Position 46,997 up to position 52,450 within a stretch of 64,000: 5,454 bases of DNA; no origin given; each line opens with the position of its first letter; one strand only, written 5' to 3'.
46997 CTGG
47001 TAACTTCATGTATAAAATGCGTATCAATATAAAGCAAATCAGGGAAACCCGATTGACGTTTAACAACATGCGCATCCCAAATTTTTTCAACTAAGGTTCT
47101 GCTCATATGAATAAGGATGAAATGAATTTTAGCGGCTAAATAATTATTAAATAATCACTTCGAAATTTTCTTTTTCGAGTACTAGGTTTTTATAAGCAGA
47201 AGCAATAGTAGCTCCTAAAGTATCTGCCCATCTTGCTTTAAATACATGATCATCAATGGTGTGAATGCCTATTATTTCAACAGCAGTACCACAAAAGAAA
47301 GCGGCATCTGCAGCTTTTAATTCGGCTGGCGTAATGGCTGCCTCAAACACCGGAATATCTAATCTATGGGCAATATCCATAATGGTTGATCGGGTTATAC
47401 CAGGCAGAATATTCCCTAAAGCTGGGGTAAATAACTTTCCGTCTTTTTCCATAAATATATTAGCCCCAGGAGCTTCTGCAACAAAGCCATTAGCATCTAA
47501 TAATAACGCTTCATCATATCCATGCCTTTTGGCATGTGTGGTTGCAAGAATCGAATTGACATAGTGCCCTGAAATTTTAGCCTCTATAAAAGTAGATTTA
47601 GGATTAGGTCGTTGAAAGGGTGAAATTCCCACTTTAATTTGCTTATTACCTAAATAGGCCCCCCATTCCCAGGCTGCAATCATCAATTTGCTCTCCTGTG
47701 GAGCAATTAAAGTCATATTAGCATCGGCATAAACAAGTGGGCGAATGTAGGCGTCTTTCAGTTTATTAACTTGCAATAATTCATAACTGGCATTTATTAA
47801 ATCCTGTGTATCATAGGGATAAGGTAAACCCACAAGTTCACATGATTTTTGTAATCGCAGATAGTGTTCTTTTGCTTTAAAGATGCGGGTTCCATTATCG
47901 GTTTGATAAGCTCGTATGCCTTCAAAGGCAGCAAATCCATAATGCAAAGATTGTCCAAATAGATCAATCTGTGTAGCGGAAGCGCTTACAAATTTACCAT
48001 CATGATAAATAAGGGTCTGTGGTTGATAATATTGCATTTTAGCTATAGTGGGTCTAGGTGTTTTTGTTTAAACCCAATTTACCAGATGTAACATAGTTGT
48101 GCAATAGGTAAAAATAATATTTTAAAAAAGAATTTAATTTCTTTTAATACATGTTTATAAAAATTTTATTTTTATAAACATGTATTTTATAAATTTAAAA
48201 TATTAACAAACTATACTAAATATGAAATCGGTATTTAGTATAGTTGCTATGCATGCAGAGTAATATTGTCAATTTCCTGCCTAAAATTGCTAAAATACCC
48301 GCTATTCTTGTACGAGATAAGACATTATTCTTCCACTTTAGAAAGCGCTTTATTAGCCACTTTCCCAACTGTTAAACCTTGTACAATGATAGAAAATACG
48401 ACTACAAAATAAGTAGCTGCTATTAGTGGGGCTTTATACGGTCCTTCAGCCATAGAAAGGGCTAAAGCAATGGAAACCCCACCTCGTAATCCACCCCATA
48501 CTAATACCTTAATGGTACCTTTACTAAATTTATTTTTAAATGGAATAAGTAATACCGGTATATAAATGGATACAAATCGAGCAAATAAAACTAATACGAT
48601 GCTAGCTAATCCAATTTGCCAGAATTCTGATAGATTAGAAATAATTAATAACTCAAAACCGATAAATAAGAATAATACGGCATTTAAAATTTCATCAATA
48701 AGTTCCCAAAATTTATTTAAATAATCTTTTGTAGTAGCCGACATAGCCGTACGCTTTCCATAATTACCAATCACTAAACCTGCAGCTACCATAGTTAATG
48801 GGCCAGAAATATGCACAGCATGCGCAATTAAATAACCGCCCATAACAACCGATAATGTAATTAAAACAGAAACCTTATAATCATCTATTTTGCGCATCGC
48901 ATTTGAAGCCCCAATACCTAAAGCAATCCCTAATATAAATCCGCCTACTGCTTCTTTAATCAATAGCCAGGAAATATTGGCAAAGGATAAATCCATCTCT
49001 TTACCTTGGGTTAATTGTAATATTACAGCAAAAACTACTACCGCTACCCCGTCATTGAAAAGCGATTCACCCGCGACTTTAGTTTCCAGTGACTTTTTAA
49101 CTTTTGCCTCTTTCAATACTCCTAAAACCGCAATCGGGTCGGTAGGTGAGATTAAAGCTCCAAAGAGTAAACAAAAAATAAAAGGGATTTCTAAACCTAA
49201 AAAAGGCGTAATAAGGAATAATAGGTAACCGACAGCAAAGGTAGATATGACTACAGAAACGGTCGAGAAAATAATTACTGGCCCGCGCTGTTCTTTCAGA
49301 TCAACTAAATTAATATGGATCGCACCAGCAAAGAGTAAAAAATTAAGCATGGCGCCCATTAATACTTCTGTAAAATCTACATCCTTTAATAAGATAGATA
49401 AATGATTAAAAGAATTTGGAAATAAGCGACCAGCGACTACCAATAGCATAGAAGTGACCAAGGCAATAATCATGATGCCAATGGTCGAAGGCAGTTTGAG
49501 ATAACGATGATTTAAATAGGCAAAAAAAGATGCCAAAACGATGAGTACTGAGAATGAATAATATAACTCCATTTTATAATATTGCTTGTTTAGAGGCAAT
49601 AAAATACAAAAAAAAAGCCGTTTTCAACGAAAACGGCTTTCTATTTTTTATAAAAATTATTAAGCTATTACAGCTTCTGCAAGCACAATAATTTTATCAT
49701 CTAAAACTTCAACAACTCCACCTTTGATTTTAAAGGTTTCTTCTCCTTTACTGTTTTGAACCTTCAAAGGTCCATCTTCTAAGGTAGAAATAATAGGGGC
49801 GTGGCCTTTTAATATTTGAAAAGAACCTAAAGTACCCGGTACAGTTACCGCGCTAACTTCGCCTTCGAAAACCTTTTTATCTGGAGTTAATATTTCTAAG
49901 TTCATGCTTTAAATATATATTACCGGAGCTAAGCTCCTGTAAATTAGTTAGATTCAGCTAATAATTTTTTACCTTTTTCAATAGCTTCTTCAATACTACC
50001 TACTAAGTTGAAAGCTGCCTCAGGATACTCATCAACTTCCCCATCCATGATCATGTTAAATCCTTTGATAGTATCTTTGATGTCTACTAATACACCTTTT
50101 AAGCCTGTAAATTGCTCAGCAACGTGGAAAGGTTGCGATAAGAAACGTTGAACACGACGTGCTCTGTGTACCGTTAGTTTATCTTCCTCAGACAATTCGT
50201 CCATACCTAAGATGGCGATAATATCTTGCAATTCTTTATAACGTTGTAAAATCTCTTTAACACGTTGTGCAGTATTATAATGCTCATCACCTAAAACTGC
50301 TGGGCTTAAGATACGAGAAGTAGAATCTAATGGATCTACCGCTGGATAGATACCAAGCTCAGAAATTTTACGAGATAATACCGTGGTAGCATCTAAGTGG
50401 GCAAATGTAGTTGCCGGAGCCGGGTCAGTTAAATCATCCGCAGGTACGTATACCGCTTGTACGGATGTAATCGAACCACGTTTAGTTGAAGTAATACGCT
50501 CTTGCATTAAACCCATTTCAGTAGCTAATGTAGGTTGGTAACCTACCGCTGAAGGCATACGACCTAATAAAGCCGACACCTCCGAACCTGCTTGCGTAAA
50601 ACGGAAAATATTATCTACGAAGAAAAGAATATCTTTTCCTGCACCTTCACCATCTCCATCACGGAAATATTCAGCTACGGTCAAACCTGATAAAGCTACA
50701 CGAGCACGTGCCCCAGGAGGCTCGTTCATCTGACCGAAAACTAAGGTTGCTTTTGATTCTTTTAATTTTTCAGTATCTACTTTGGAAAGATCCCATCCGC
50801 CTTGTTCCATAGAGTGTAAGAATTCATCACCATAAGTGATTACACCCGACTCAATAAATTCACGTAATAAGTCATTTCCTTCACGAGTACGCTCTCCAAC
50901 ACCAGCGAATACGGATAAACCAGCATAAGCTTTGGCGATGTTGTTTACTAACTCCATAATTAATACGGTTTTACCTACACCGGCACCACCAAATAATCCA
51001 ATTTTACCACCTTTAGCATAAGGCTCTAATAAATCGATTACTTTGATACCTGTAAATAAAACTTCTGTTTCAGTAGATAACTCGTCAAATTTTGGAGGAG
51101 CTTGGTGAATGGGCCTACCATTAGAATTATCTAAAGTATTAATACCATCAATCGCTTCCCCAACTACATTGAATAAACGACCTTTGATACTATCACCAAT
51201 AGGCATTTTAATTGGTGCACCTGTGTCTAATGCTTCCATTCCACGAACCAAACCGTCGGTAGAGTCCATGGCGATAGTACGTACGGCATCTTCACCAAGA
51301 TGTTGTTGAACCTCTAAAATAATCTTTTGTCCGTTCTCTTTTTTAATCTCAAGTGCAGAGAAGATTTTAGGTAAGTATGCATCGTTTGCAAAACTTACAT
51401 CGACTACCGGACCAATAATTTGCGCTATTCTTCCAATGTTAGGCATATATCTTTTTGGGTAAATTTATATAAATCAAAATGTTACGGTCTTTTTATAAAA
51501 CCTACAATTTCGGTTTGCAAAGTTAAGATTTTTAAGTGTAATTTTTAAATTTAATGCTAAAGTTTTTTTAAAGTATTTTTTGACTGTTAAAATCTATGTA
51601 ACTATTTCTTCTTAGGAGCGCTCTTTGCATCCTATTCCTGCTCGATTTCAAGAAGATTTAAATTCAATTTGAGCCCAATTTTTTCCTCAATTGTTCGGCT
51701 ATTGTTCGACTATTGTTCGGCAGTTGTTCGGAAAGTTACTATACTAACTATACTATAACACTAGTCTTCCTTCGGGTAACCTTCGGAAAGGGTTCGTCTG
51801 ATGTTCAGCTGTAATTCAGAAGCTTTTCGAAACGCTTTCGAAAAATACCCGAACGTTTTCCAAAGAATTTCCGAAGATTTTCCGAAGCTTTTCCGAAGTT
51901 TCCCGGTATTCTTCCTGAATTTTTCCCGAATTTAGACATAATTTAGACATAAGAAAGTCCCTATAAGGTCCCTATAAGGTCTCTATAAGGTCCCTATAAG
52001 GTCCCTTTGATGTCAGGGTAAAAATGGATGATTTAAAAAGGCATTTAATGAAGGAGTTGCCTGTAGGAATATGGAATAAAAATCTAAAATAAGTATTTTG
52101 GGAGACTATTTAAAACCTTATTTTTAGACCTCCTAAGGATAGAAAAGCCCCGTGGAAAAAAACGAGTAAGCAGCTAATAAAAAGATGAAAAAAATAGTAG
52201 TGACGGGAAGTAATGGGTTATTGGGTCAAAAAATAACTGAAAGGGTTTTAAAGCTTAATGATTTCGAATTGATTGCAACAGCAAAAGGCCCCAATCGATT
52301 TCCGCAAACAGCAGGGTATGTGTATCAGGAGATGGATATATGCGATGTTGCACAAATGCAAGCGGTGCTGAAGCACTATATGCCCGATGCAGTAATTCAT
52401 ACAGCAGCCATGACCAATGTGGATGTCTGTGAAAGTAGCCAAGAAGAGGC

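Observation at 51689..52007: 319-bp non-coding array of 29 units locked in an exact 11-bp register, with several motif families and an internal dyad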

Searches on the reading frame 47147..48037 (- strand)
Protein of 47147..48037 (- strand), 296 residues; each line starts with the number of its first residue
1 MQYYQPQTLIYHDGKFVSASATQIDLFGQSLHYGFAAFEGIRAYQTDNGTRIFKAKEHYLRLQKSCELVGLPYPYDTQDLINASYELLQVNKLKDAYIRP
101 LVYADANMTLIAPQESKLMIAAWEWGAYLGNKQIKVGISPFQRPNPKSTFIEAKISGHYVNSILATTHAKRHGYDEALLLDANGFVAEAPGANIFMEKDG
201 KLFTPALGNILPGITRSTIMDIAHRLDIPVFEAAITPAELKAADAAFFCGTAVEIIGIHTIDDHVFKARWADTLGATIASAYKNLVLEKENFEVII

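Call 7: search_protein_families(library=pfam, proteins=[window:47147-48037:-])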
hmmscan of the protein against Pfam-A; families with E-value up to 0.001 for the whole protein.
window:47147-48037:- (296 aa): 1 family
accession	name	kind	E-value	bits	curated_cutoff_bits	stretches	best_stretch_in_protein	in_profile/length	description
PF01063.24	Aminotran_4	-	3e-52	178.1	28.5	1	37-261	2-223/223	Amino-transferase class IV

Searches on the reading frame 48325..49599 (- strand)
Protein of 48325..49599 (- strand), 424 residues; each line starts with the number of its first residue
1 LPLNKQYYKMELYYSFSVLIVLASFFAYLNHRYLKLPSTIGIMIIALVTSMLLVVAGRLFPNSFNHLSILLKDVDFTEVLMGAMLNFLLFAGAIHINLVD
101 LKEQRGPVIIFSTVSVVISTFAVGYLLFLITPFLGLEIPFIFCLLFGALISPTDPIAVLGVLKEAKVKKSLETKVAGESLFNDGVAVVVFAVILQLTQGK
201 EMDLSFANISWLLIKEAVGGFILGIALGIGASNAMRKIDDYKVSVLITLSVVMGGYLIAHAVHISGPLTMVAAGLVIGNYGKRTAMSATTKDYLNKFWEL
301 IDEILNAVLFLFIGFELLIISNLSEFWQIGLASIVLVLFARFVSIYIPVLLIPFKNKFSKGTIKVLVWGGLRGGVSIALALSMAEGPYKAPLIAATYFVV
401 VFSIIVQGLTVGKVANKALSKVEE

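Call 7: search_protein_families(library=pfam, proteins=[window:48325-49599:-])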
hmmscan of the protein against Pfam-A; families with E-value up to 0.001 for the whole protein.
window:48325-49599:- (424 aa): 1 family
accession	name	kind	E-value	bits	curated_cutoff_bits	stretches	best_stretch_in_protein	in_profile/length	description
PF00999.27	Na_H_Exchanger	-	1.2e-63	215.7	26.2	1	22-415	2-373/375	Sodium/hydrogen exchanger, transmembrane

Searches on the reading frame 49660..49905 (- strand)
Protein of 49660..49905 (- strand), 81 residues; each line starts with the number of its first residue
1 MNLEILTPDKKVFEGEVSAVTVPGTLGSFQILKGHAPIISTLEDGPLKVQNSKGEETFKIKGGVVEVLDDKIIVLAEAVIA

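Call 7: search_protein_families(library=pfam, proteins=[window:49660-49905:-])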
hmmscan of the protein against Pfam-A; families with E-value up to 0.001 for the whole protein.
window:49660-49905:- (81 aa): 1 family
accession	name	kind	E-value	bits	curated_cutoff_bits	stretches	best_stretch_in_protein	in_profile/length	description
PF02823.21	ATP-synt_DE_N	-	1e-24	86.7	27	1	1-78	1-79/80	ATP synthase, Delta/Epsilon chain, beta-sandwich domain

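Call 31: find_encoding_contigs(protein=window:49660-49905:-, flank=5000, max_places=10)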
Protein window:49660-49905:- (81 aa): 1 contig read that carries it; 1 place shown.
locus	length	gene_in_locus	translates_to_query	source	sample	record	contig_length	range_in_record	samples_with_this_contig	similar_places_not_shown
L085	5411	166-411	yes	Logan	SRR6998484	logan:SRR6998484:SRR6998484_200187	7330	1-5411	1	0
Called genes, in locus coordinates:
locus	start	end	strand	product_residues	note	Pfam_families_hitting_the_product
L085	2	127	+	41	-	?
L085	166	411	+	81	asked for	PF02823:ATP-synt_DE_N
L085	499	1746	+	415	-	PF00999:Na_H_Exchanger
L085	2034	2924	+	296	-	PF01063:Aminotran_4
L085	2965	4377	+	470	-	PF00330:Aconitase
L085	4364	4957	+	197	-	PF00694:Aconitase_C, PF27512:LeuD (weak)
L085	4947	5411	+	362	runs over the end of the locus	PF00180:Iso_dh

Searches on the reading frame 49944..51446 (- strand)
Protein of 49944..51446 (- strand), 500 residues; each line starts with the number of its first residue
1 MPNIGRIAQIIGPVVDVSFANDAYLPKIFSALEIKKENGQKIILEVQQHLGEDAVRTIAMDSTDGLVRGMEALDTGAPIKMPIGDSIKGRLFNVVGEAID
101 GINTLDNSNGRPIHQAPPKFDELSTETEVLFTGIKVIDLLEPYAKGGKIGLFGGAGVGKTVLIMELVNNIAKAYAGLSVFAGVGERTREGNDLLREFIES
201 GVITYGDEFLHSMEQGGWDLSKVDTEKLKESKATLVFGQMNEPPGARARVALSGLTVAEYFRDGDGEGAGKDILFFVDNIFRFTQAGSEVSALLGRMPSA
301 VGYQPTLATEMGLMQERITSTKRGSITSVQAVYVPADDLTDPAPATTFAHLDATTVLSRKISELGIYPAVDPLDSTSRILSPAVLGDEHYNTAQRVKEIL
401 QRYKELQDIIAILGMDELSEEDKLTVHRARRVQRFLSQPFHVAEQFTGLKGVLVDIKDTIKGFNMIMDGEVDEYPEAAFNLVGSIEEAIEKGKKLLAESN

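Call 7: search_protein_families(library=pfam, proteins=[window:49944-51446:-])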
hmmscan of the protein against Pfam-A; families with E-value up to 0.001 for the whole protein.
window:49944-51446:- (500 aa): 3 families
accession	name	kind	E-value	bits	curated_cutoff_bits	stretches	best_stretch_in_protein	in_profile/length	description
PF00006.31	ATP-synt_ab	-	3.1e-63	213.7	29.5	1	133-377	1-213/213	ATP synthase alpha/beta family, nucleotide-binding domain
PF02874.29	ATP-synt_ab_N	-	8e-19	68.4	20.9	1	7-76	1-69/69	ATP synthase alpha/beta family, beta-barrel domain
PF22919.1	ATP-synt_VA_C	-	5.7e-18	65.3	24.7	1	385-474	8-100/101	C-terminal domain of V and A type ATP synthase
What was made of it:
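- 49944..51446 (-): atpD (F1 beta subunit). atpC follows at 49660-49905. Pfam ATP-synt_ab, E = 3e-63 (call 7).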

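Call 11: find_encoding_contigs(protein=window:49944-51446:-, flank=4000, max_places=10)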
Protein window:49944-51446:- (500 aa): no gene with exactly this product is on record in the collection.
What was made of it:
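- Tried and rejected: Exact-protein look-ups for closer strains gave nothing useful. atpD is not on record (call 11).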

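Call 13: find_related_loci(query=window:49944-51446:-, collection=genome_contigs, flank=4000)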
Query window:49944-51446:- (500 aa) in genome_contigs; peptide patterns used: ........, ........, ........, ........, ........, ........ (x = any residue, [..] = any of these).
600 stretches matched a pattern (row limit reached: there are more); 597 encode a relative of the query (tblastn E <= 1e-3); the best 80 are kept; 80 distinct loci.
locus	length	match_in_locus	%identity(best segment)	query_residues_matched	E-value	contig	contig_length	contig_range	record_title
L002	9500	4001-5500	94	1-500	0e+0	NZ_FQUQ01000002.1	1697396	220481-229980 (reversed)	Pedobacter caeni strain DSM 16990, whole genome shotgun sequence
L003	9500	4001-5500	95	1-500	0e+0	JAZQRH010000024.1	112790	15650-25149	MAG: Pedobacter sp. isolate T1900045231_TH20190001.MAGScoT_cleanbin_000015 SGB_5411_k141_792937, whole genome shotgun se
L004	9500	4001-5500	93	1-500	0e+0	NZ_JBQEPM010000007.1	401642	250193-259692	Pedobacter sp. 22163 scaffold7, whole genome shotgun sequence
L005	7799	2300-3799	94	1-500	0e+0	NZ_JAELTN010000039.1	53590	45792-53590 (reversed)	Pedobacter sp. ASV28 NODE_39_length_53590_cov_8.911640, whole genome shotgun sequence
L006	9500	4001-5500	93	1-500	0e+0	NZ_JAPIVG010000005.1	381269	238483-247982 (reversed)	Pedobacter sandarakinus strain AMB P.sandarikinus_contig_5, whole genome shotgun sequence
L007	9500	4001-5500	93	1-500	0e+0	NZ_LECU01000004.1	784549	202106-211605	Pedobacter sp. BMA contig04, whole genome shotgun sequence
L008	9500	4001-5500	93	1-500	0e+0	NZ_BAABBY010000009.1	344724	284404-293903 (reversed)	Pedobacter jeongneungensis strain JCM 17626 sequence09, whole genome shotgun sequence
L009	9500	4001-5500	93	1-500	0e+0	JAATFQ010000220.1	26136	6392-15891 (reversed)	MAG: Sphingobacteriales bacterium isolate bin_233 k141_810378, whole genome shotgun sequence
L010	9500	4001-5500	92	1-500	0e+0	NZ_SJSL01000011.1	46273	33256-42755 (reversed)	Pedobacter psychroterrae strain RP-1-14 contig11, whole genome shotgun sequence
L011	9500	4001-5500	92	1-500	0e+0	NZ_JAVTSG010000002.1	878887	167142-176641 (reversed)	Pedobacter aquatilis strain MADA_2501 contig_0002, whole genome shotgun sequence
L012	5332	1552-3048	92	1-499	0e+0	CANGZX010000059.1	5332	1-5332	MAG: Sphingobacteriaceae bacterium isolate RE-16jun15-44 genome assembly, contig: RE-16jun15-C20970, whole genome shotgu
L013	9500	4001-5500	91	1-500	0e+0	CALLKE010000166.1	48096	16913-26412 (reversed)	MAG TPA_asm: uncultured Pedobacter sp. isolate SRR6231204_bin.61_CONCOCT_v1.1_MAG genome assembly, contig: ERZ650296.98,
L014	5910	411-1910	91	1-500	0e+0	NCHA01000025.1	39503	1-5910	MAG: Sphingobacteriales bacterium 16-39-50 04302015_16_scaffold_314, whole genome shotgun sequence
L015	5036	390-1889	91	1-500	0e+0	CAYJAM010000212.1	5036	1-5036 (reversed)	MAG TPA_asm: uncultured Sphingobacterium sp. isolate ERP123247_co1_166 genome assembly, contig: NODE_11456_length_5036_c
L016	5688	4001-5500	90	1-500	0e+0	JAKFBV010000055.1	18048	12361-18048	MAG: Pedobacter sp. isolate LC004 contig-124_1867, whole genome shotgun sequence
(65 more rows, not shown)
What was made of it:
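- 49944..51446 (-): 91-95% aa identity to Pedobacter atpD (call 13).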

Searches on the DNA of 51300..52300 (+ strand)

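Call 8: search_rna_families(source=window, start=51300, end=52300, threshold=evalue, max_evalue=10)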
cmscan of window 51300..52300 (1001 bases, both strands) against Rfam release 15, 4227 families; matches with E-value up to 10: 6.
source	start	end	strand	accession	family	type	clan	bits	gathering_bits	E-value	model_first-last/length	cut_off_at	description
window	51948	52012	-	RF03591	mir-3117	Gene; miRNA;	-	24.7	80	0.027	1-78/78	no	mir-3117 microRNA precursor family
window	51825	51899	+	RF03697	mir-722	Gene; miRNA;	-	19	81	1.3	1-67/67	no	mir-722 microRNA precursor family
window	51979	52080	+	RF02550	RnaG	Gene; sRNA;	-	18.6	153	2.7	1-120/120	no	RnaG sRNA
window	51890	51990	-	RF02972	engA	Cis-reg;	-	16.2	46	2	1-101/101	no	engA RNA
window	52078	52110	-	RF02438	SpF51_sRNA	Gene; sRNA;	-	16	50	6.9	1-45/45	no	Streptococcus sRNA SpF51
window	51814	51933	-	RF02576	tsr1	Gene; sRNA;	-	11.5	235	1.3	53-392/657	no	tsr1 small RNA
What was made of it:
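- On Structured non-coding RNA: No Rfam hit above about 25 bits (call 8).
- No Rfam match (call 8). There is no Rfam match (call 8).
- Tried and rejected: Known RNA family: the Rfam E-value scan of 51300-52300 found nothing credible (call 8).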

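Call 94: search_dna_similar(query=window:51571-52184:+, collection=plasmids, mode=distant, max_evalue=0.01, max_rows=10)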
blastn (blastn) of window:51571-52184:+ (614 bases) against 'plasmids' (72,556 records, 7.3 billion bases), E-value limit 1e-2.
No match.
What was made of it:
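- On ParR/parC-type (type II) partition centromere: No plasmid homology (call 94).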

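Call 95: search_dna_similar(query=window:51571-52184:+, collection=phages, mode=distant, max_evalue=0.01, max_rows=10)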
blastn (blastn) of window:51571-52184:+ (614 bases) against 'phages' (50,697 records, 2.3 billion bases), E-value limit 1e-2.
No match.
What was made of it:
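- Tried and rejected: Plasmid or phage origin: no BLAST match (calls 94, 95).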
